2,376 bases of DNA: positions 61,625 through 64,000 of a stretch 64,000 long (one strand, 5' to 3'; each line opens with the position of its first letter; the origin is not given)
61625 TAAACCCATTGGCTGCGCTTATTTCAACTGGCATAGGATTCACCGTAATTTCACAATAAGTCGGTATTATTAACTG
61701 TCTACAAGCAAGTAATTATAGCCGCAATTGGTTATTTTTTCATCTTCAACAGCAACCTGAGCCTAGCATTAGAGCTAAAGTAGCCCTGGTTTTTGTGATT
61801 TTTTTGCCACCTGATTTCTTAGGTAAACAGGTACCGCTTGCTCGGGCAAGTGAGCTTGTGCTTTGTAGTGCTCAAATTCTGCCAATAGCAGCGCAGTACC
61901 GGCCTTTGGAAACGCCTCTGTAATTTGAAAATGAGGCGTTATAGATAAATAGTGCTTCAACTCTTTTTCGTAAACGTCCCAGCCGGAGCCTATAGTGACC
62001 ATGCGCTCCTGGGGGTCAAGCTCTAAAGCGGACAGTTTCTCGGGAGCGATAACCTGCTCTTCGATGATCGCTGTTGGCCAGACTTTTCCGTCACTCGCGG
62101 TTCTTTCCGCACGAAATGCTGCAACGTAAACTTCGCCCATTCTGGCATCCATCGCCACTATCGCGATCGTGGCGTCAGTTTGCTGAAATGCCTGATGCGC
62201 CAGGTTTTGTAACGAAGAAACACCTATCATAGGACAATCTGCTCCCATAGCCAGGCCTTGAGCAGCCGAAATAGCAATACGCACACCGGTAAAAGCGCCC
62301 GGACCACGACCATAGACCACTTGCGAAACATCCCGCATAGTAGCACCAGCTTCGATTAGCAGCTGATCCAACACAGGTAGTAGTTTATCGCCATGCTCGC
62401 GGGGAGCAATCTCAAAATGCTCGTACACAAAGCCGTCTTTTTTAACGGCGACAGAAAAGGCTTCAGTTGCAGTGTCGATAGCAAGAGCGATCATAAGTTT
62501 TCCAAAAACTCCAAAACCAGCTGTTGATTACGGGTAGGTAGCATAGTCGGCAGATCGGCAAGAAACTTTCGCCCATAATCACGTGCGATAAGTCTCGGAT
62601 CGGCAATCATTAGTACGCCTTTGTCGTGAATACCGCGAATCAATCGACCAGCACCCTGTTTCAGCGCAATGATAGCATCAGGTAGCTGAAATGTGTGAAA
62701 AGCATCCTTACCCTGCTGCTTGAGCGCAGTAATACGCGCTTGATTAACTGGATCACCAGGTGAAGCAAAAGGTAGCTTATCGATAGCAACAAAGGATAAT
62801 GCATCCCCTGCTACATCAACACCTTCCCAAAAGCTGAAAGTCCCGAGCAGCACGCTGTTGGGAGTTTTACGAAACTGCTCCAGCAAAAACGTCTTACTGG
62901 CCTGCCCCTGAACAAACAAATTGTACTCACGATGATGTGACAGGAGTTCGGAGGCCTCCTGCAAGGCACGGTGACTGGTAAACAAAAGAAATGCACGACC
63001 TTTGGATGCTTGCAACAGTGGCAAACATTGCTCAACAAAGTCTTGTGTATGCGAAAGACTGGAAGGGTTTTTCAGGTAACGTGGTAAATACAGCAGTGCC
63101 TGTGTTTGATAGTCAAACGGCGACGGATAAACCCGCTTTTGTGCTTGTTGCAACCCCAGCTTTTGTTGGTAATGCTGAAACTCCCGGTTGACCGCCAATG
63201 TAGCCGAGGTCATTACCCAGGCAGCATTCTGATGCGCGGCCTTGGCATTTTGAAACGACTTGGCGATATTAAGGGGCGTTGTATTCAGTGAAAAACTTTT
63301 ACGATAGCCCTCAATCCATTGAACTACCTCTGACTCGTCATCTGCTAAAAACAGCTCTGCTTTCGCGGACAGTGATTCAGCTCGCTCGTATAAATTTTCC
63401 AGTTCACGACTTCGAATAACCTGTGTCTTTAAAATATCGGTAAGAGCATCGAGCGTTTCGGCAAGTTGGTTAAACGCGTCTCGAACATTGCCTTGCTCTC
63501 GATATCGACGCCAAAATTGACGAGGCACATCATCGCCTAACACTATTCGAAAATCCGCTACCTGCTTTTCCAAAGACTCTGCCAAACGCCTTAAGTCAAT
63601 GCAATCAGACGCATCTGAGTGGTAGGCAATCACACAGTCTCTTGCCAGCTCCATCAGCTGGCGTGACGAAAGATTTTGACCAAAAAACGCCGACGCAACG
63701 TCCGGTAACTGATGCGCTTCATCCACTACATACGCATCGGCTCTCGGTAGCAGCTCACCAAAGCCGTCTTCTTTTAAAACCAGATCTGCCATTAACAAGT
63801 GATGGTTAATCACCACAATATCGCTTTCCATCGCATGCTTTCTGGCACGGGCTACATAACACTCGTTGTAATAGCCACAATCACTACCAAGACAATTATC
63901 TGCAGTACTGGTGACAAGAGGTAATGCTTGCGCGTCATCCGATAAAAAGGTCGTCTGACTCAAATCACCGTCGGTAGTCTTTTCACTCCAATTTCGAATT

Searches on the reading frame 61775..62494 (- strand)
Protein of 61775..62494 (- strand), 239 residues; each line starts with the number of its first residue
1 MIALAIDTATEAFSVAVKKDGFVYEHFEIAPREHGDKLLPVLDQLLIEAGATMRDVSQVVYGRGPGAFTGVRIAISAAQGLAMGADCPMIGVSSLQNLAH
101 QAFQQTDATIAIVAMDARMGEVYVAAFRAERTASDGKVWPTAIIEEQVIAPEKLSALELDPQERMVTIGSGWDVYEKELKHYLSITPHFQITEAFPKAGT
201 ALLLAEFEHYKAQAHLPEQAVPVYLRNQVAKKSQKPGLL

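Call 45: search_protein_families(library=pfam, proteins=[window:61775-62494:-], max_evalue=0.00001)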
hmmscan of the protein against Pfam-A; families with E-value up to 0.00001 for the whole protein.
window:61775-62494:- (239 aa): 1 family
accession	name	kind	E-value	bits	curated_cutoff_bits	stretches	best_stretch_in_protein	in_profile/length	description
PF00814.31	TsaD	-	3.5e-27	96.2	24.8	1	28-162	23-155/264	tRNA N6-adenosine threonylcarbamoyltransferase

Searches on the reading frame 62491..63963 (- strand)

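Call 45: search_protein_families(library=pfam, proteins=[window:62491-63963:-], max_evalue=0.00001)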
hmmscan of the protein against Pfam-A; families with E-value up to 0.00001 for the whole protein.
window:62491-63963:- (490 aa): 1 family
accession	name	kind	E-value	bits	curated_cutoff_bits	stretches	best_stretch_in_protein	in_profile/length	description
PF13307.12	Helicase_C_2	-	5.8e-43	147.3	25.3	1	316-472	4-168/170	Helicase C-terminal domain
